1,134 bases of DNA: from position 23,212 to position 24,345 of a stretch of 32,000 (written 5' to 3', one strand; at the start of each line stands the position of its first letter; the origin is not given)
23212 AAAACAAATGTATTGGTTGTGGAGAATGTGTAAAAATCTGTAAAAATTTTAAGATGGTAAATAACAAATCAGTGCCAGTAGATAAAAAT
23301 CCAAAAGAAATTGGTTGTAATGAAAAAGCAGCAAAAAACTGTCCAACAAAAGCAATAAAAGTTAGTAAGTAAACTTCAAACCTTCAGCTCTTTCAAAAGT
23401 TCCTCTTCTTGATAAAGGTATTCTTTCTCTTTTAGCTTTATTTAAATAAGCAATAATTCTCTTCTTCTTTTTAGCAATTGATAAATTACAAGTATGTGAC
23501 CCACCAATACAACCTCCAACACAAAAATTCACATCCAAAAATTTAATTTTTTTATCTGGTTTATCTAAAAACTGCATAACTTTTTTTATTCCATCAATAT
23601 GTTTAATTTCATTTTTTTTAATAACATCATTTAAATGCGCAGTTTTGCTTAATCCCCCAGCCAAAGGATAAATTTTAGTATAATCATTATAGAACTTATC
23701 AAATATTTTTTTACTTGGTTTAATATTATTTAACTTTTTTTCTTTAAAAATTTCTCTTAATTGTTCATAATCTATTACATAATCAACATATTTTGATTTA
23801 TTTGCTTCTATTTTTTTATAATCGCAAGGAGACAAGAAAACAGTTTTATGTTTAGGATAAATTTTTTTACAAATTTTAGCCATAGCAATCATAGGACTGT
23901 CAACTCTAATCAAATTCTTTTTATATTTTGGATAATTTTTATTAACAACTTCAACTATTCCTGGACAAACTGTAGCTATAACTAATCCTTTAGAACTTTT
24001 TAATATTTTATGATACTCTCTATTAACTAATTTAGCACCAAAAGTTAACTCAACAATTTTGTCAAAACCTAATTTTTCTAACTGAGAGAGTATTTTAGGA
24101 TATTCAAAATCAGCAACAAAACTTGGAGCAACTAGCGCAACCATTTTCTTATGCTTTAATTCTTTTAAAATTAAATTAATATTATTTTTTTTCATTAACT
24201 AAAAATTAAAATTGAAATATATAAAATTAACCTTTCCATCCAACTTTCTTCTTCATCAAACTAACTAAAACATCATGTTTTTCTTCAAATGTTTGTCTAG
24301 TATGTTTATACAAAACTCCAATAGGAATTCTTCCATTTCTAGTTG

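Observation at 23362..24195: A 277-aa [FeFe]-hydrogenase consisting of the H-domain only, with all four cluster cysteines but a Val at the proton-relay Cys position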

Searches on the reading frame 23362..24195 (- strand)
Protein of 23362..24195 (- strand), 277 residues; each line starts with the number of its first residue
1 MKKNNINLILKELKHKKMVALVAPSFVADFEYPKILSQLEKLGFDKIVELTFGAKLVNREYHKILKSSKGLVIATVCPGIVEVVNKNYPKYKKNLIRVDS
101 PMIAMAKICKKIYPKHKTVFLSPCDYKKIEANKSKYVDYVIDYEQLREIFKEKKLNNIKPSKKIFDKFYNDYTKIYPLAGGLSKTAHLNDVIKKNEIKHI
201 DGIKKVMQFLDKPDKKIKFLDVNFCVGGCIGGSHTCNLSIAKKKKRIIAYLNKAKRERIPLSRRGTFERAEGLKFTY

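Call 4: search_protein_families(library=pfam, proteins=[window:23362-24195:-], max_evalue=0.01)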
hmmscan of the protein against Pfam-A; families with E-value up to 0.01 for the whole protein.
window:23362-24195:- (277 aa): 1 family
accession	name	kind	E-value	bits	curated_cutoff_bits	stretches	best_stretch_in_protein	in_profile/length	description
PF02906.19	Fe_hyd_lg_C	-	1.8e-40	139.6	22.1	1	16-232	1-244/245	Iron only hydrogenase large subunit, C-terminal domain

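Call 5: search_protein_families(library=ncbifam, proteins=[window:23362-24195:-], max_evalue=0.01)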
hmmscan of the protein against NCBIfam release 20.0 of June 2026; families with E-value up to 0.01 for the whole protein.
window:23362-24195:- (277 aa): 4 families
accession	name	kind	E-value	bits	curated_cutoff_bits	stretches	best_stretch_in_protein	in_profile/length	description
TIGR04105.1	FeFe_hydrog_B1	subfamily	3.7e-40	138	450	1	2-236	207-459/462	monomeric [FeFe] hydrogenase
TIGR02512.1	FeFe_hydrog_A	subfamily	5.7e-17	61.6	405.95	1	33-186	113-289/375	[FeFe] hydrogenase, group A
NF040763.1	FeFe_hydrog_A6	exception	1.5e-15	56.6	765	2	34-185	252-426/571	NADH-dependent [FeFe] hydrogenase, group A6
NF040762.1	Hydr_FeFe_Clost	exception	1.1e-11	44.1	900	1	34-186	251-426/572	ferredoxin hydrogenase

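Call 6: search_solved_structures(query=window:23362-24195:-, max_evalue=0.01, show_alignments=3)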
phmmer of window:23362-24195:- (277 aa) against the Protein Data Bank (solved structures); distinct sequences matched with E-value up to 0.01: 32.
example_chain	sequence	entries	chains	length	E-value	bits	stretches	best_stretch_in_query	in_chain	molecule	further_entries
7p5h_A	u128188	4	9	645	3.3e-16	62.8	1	33-171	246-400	Fe-hydrogenase, subunit alpha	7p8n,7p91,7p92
8a6t_A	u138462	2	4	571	3.6e-11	46.3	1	34-184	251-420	Electron bifurcating hydrogenase subunit HydA1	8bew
6gm4_A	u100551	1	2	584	6.6e-10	42.2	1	33-182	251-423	Iron hydrogenase 1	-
6gly_A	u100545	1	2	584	6.9e-10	42.1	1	33-182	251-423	Iron hydrogenase 1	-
6gm3_A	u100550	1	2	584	8.3e-10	41.8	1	33-173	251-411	Iron hydrogenase 1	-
1c4a_A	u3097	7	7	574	8.5e-10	41.8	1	33-173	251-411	PROTEIN (FE-ONLY HYDROGENASE) | PROTEIN (PERIPLASMIC HYDROGENASE 1) | Iron hydrogenase 1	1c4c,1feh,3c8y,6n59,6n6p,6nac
4xdd_A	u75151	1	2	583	9e-10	41.7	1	33-182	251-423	Iron hydrogenase 1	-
8cjy_A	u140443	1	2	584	9e-10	41.7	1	33-182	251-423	Iron hydrogenase 1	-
4xdc_A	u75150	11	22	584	9.1e-10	41.7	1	33-182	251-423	Iron hydrogenase 1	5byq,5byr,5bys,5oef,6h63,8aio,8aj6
9rjq_A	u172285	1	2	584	9.1e-10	41.7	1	33-182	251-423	Iron hydrogenase 1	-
6gm8_A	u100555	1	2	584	9.3e-10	41.7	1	33-182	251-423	Iron hydrogenase 1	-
9rj9_A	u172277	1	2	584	9.3e-10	41.7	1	33-182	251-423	Iron hydrogenase 1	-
9rjo_A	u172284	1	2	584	9.3e-10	41.7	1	33-182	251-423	Iron hydrogenase 1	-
6gm0_A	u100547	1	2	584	1e-09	41.5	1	33-182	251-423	Iron hydrogenase 1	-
6gm1_A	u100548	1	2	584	1.2e-09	41.3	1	33-182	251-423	Iron hydrogenase 1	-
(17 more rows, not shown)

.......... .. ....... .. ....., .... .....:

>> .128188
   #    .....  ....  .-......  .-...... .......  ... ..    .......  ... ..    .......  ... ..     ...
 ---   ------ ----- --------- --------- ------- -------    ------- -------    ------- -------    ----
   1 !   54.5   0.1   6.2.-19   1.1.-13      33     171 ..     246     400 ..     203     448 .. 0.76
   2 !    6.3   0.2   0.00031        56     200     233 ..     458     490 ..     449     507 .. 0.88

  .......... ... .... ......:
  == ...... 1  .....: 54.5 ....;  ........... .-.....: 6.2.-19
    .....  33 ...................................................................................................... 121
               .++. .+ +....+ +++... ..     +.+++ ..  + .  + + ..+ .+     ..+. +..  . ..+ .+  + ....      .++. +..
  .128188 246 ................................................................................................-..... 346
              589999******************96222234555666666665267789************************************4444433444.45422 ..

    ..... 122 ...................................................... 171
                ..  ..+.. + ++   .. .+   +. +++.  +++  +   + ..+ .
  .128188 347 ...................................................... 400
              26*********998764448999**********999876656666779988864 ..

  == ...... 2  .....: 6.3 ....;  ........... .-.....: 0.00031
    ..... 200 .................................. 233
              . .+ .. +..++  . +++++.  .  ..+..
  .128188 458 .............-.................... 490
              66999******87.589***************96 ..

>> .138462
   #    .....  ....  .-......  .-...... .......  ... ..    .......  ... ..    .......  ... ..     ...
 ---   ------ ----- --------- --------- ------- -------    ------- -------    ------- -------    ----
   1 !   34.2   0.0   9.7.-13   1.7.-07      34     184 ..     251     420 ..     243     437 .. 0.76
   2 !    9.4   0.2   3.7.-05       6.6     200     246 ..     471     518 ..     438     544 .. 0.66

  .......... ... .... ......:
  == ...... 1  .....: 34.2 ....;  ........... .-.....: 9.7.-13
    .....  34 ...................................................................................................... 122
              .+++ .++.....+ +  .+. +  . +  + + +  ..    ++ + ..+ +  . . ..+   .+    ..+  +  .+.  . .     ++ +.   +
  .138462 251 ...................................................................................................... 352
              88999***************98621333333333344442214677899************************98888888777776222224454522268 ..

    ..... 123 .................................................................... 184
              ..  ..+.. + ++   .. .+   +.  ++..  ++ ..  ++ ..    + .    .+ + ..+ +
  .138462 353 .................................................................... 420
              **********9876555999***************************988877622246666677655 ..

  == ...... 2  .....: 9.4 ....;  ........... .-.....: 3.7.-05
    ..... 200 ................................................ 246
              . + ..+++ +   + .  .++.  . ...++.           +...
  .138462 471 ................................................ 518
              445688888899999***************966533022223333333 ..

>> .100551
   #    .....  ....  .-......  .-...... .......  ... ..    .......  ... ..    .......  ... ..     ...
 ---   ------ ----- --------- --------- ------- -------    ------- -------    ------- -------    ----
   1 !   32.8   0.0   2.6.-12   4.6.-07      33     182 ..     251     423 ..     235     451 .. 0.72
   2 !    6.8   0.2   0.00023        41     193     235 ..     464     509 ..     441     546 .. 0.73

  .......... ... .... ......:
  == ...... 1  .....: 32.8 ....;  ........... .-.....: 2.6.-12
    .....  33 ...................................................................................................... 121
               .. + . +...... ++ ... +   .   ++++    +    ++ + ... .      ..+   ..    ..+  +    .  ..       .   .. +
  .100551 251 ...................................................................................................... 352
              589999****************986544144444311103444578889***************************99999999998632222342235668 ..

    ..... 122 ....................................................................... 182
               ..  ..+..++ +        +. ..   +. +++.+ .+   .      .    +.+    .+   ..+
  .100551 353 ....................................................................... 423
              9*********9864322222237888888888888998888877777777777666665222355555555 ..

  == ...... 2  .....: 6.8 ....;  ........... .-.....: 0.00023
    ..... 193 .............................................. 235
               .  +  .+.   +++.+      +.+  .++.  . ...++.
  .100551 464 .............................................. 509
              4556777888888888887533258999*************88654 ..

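Call 17: find_homologous_proteins(query=window:23362-24195:-, max_evalue=0.00001)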
Query window:23362-24195:- (277 aa): 986 proteins with E <= 0.00001 among 1950 candidates; the best 120 are listed.
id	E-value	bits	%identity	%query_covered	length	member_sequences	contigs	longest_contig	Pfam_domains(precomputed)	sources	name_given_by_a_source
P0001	4.3e-177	605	100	100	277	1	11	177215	PF02906.20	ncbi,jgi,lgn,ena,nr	ncbi:hypothetical protein J4438_00150 [Candidatus Woesearchaeota archaeon]|nr:hypothetical protein [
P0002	2.0e-157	541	87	100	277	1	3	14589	PF02906.20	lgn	-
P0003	1.8e-153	528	86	100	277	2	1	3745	PF02906.20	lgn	-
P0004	1.2e-150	518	83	100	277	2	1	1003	PF02906.20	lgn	-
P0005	4.5e-119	415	70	99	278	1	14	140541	PF02906.20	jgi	jgi:iron only hydrogenase large subunit-like protein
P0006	2.9e-118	412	69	100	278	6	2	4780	PF02906.20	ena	-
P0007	4.2e-118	412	68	99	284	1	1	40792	PF02906.20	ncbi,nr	ncbi:hypothetical protein K8R33_01045 [archaeon]|nr:hypothetical protein [archaeon]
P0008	2.6e-117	409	68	100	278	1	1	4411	PF02906.20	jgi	jgi:iron only hydrogenase large subunit-like protein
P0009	1.7e-116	406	69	99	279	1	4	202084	PF02906.20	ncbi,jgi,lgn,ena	-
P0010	1.3e-115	404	66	96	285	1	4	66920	PF02906.20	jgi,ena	jgi:iron only hydrogenase large subunit-like protein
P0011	1.5e-115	403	68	99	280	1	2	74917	PF02906.20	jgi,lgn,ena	jgi:iron only hydrogenase large subunit-like protein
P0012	2.0e-115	403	67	100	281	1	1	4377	PF02906.20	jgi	jgi:iron only hydrogenase large subunit-like protein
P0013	3.5e-115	402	68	99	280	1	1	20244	PF02906.20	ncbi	-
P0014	4.5e-115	402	65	100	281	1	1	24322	PF02906.20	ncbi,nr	ncbi:hypothetical protein GOV13_05060 [Candidatus Pacearchaeota archaeon]|nr:hypothetical protein [C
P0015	1.2e-114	400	65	100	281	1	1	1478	PF02906.20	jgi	-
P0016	7.9e-114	398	65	100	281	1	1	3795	PF02906.20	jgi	-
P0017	2.2e-113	396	66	100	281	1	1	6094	PF02906.20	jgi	jgi:iron only hydrogenase large subunit-like protein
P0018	1.3e-112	394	66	99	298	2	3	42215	PF02906.20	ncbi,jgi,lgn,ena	-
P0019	2.0e-112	393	63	100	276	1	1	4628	PF02906.20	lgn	-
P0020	4.1e-112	392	64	96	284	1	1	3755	PF02906.20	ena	-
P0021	1.7e-111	390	64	96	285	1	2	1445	PF02906.20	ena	-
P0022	1.4e-110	387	64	100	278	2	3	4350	PF02906.20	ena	-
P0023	1.5e-110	387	65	100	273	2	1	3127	PF02906.20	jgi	jgi:iron only hydrogenase large subunit-like protein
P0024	2.4e-110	386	62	99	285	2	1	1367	PF02906.20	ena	-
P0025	4.2e-110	385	63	99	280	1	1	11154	PF02906.20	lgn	-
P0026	4.7e-110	385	62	99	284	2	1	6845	PF02906.20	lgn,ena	-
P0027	1.3e-109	384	63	99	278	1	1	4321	PF02906.20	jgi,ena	-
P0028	2.0e-109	383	64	99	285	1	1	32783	PF02906.20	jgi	jgi:iron only hydrogenase large subunit-like protein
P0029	2.3e-109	383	63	100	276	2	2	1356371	PF02906.20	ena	-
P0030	5.3e-109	382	63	99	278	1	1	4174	PF02906.20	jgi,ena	-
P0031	7.2e-109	381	64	100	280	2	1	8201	PF02906.20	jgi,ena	jgi:iron only hydrogenase large subunit-like protein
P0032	7.4e-109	381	63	100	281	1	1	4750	PF02906.20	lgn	-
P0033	1.4e-108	380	62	99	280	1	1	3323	PF02906.20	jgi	jgi:iron only hydrogenase large subunit-like protein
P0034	1.8e-108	380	64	100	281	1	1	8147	PF02906.20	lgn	-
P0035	1.9e-108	380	62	99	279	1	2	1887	PF02906.20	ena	-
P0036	2.0e-108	380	62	99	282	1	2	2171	PF02906.20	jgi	-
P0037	2.4e-108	380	66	95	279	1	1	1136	PF02906.20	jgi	-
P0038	3.8e-108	379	64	99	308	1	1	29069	PF02906.20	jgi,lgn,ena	-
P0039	7.3e-108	378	62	100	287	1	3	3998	PF02906.20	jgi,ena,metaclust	metaclust:\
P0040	7.4e-108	378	63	99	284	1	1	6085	PF02906.20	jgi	-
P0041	7.5e-108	378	65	95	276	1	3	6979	PF02906.20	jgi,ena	jgi:iron only hydrogenase large subunit-like protein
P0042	1.1e-107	378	63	100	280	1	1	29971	PF02906.20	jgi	-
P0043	4.4e-107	376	62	99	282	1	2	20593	PF02906.20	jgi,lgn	-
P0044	5.0e-107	375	64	99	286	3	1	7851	PF02906.20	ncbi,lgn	ncbi:MAG: [Fe-Fe] hydrogenase large subunit C-terminal domain-containing protein [archaeon]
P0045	6.4e-107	375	63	100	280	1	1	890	PF02906.20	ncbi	-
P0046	8.5e-107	375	57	100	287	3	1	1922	PF02906.20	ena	-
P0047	9.6e-107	374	62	99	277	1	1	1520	PF02906.20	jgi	-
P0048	1.2e-106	374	62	99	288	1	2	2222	PF02906.20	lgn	-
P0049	1.4e-106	374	62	100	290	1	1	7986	PF02906.20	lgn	-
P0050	1.5e-106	374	63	99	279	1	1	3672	PF02906.20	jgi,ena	-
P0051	1.5e-106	374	62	99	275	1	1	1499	PF02906.20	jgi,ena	-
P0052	2.0e-106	373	63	99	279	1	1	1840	PF02906.20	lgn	-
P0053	2.4e-106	373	62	99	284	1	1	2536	PF02906.20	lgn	-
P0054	2.5e-106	373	62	100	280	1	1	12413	PF02906.20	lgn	-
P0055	2.7e-106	373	61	100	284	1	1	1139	PF02906.20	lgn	-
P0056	3.2e-106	373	62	99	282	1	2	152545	PF02906.20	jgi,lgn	jgi:iron only hydrogenase large subunit-like protein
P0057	3.3e-106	373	65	94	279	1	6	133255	PF02906.20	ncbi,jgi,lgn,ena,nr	ncbi:hypothetical protein HOD29_00950 [archaeon]|jgi:iron only hydrogenase large subunit-like protei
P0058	3.4e-106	373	62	100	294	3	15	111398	PF02906.20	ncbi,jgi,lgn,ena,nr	ncbi:hypothetical protein HOD75_01880 [archaeon]|nr:hypothetical protein [archaeon] MBT4241627.1 hyp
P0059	3.9e-106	372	63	99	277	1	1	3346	PF02906.20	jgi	jgi:iron only hydrogenase large subunit-like protein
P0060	4.2e-106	372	60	99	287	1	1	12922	PF02906.20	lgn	-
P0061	4.2e-106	372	62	100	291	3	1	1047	PF02906.20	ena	-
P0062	5.5e-106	372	61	99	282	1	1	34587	PF02906.20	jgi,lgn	jgi:iron only hydrogenase large subunit-like protein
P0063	6.5e-106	372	65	94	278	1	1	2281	PF02906.20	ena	-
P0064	6.9e-106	372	62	100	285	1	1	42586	PF02906.20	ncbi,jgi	-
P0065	7.9e-106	371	63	100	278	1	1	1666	PF02906.20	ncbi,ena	ncbi:MAG: [Fe-Fe] hydrogenase large subunit C-terminal domain-containing protein [Nanoarchaeota arch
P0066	1.1e-105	371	63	99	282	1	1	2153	PF02906.20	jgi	jgi:iron only hydrogenase large subunit-like protein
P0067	1.1e-105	371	61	99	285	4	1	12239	PF02906.20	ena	-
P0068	1.6e-105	370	61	99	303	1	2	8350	PF02906.20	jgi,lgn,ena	-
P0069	1.8e-105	370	60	99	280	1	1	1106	PF02906.20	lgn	-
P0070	2.0e-105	370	63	99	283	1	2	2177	PF02906.20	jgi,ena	-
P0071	2.2e-105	370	61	99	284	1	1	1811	PF02906.20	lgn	-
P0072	2.3e-105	370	61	100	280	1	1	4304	PF02906.20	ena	-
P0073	2.8e-105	370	62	99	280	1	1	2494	PF02906.20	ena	-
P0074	3.6e-105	369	62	99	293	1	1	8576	PF02906.20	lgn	-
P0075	4.3e-105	369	64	94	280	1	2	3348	PF02906.20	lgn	-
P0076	4.5e-105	369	60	100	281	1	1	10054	PF02906.20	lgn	-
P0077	4.9e-105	369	61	99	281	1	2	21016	PF02906.20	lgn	-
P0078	5.2e-105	369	62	100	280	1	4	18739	PF02906.20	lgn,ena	-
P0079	5.3e-105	369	62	99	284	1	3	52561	PF02906.20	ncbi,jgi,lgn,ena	-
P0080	8.8e-105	368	59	100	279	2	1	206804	PF02906.20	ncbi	ncbi:MAG: [Fe-Fe] hydrogenase large subunit C-terminal domain-containing protein [Candidatus Pacearc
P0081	9.9e-105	368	62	99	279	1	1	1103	PF02906.20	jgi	jgi:iron only hydrogenase large subunit-like protein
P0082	1.2e-104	368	61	100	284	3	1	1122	PF02906.20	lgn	-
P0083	1.3e-104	367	63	94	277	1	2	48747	PF02906.20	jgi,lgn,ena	-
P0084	1.6e-104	367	59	99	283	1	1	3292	PF02906.20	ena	-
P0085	1.6e-104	367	61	100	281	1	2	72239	PF02906.20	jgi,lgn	jgi:iron only hydrogenase large subunit-like protein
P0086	1.7e-104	367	60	99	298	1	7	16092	PF02906.20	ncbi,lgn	-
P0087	1.9e-104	367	63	99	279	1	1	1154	PF02906.20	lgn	-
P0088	2.0e-104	367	62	100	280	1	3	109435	PF02906.20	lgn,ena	-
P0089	2.2e-104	367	61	99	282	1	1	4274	PF02906.20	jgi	jgi:iron only hydrogenase large subunit-like protein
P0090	2.2e-104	367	62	100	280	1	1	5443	PF02906.20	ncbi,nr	ncbi:hypothetical protein H8D91_00635 [archaeon]|nr:hypothetical protein [archaeon]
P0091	2.9e-104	366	59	100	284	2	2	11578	PF02906.20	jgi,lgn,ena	-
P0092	3.1e-104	366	60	99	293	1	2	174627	PF02906.20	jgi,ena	jgi:iron only hydrogenase large subunit-like protein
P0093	5.5e-104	365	64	94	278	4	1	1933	PF02906.20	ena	-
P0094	6.4e-104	365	63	95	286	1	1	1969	PF02906.20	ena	-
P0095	9.0e-104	365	61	100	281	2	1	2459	PF02906.20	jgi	-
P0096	1.4e-103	364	59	100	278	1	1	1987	PF02906.20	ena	-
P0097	1.5e-103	364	63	95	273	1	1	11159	PF02906.20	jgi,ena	-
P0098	1.5e-103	364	59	100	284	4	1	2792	PF02906.20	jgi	jgi:iron only hydrogenase large subunit-like protein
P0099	1.6e-103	364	61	94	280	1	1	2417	PF02906.20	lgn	-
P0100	1.7e-103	364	59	100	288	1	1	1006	PF02906.20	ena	-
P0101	1.7e-103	364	62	100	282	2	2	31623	PF02906.20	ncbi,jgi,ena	-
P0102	1.9e-103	364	61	98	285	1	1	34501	PF02906.20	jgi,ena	-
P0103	2.2e-103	363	60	99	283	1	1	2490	PF02906.20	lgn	-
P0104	2.3e-103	363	62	94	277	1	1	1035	PF02906.20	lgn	-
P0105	3.0e-103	363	63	94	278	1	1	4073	PF02906.20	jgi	jgi:iron only hydrogenase large subunit-like protein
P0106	3.0e-103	363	60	99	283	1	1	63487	PF02906.20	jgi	-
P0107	3.2e-103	363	63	94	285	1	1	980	PF02906.20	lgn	-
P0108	3.2e-103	363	61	95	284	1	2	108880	PF02906.20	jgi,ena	-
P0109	4.2e-103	363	58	99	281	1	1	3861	PF02906.20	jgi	jgi:iron only hydrogenase large subunit-like protein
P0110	4.9e-103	362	63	94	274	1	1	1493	PF02906.20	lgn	-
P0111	5.8e-103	362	59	99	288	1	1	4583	PF02906.20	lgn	-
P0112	6.0e-103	362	60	100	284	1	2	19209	PF02906.20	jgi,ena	-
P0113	6.3e-103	362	60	94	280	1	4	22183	PF02906.20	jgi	jgi:iron only hydrogenase large subunit-like protein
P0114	7.0e-103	362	65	94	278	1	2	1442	PF02906.20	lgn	-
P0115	7.6e-103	362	58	99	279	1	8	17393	PF02906.20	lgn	-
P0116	1.1e-102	361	62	99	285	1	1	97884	PF02906.20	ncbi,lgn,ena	-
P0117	1.3e-102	361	59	99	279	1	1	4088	PF02906.20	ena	-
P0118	1.4e-102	361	60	99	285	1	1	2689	PF02906.20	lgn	-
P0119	1.5e-102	361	61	99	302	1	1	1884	PF02906.20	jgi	jgi:ferredoxin hydrogenase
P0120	1.5e-102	361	61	99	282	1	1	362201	PF02906.20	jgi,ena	-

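Call 21: find_related_loci(query=A1, collection=genome_contigs, flank=6000)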
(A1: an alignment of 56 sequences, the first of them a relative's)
Query A1 (277 aa) in genome_contigs; peptide patterns used: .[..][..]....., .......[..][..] (x = any residue, [..] = any of these).
255 stretches matched a pattern; 208 encode a relative of the query (tblastn E <= 1e-3); the best 80 are kept; 80 distinct loci.
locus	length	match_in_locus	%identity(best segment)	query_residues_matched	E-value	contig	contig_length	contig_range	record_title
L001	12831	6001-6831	86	1-277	8e-159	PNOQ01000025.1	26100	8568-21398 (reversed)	MAG: Nanoarchaeum sp. isolate SW.3.93 SW_1001001_26100, whole genome shotgun sequence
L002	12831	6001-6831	68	3-276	5e-123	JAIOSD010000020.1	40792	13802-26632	MAG: archaeon isolate SMBSF35 bin_108_k127_697104, whole genome shotgun sequence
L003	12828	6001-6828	70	3-277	2e-121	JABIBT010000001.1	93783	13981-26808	MAG: Candidatus Woesearchaeota archaeon isolate SI048_bin33 k141_4695, whole genome shotgun sequence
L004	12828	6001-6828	69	3-277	4e-121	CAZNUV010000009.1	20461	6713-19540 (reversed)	MAG TPA_asm: Candidatus Woesearchaeota archaeon isolate SRP178699_co1_41 genome assembly, contig: NODE_3140_length_20461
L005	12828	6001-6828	69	3-277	5e-120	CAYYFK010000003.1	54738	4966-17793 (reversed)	MAG TPA_asm: Candidatus Woesearchaeota archaeon isolate binchicken_co97_250 genome assembly, contig: NODE_2241_length_54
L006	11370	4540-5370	65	1-276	3e-117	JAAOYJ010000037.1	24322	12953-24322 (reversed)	Candidatus Pacearchaeota archaeon isolate DPANNHV_H1.bin.34 k83_2388801, whole genome shotgun sequence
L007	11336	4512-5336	68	1-275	6e-116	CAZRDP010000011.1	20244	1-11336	MAG TPA_asm: Candidatus Woesearchaeota archaeon isolate SRP239243_co1_214 genome assembly, contig: NODE_4213_length_2024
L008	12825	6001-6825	66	1-275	3e-113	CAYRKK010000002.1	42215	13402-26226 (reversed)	MAG TPA_asm: Candidatus Woesearchaeota archaeon isolate SRP178699_co2_118 genome assembly, contig: NODE_326_length_42215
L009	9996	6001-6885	60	3-275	2e-111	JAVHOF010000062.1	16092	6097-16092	MAG: Candidatus Pacearchaeota archaeon isolate WB01no4_31_21 NODE_2080_length_16092_cov_12.746274, whole genome shotgun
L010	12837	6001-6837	59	1-277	3e-110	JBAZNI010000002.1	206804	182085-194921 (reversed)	MAG: Candidatus Pacearchaeota archaeon isolate SO_2017_LW4_63 scaffold_195_c1_LW137-91_2017, whole genome shotgun sequen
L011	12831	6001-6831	62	1-276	2e-110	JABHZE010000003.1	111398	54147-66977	MAG: archaeon isolate SI047_bin76 k141_768833, whole genome shotgun sequence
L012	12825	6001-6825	61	4-276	4e-109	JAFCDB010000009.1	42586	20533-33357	Candidatus Pacearchaeota archaeon isolate Meg19_1012_Bin_278 Meg19_1012_Bin_278_scaffold_5752, whole genome shotgun sequ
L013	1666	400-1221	63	1-276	3e-116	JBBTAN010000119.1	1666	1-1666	MAG: Nanoarchaeota archaeon isolate H43-bin069_1 H43_bin069_1_000000000119, whole genome shotgun sequence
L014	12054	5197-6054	58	1-275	8e-107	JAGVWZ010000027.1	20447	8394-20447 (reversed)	Candidatus Pacearchaeota archaeon isolate RIFOXYB1_FULL_29_20 rifoxyb1_full_scaffold_948, whole genome shotgun sequence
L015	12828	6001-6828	61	3-275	2e-106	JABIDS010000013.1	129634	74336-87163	MAG: archaeon isolate SI048_bin8 k141_756998, whole genome shotgun sequence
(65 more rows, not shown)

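Call 30: predict_structure(alignment_id=A1)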
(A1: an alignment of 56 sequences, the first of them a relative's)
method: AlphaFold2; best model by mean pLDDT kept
length: 277 residues; sequences in the alignment: 56
mean_pLDDT: 92.4   pTM: 0.89
mean pLDDT of the five models: 92.4, 90.6, 90.2, 87.4, 82.7
residues with pLDDT >= 90: 209; 70-90: 67; 50-70: 1; < 50: 0
segments of 3 or more residues with pLDDT < 50: none
pLDDT, mean of each block of 10 residues (from residue 1): 93 97 94 96 96 91 89 92 96 93 96 97 91 96 97 95 90 81 82 92 96 95 92 93 94 89 88 86
secondary structure, 60 per line:
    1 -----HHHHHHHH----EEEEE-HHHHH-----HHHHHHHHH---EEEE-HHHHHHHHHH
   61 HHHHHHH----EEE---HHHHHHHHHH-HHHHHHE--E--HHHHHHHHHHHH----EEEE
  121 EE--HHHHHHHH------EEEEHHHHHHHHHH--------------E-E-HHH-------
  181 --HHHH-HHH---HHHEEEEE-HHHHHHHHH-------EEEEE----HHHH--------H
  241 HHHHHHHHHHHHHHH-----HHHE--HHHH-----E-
elements in order: H6-13 E18-22 H24-28 H34-42 E46-49 H51-67 E72-74 H78-87 H89-94 H101-112 E117-122 H125-132 E139-142 H143-152 H183-186 E197-201 H203-211 E219-223 H228-231 H240-255 H267-270
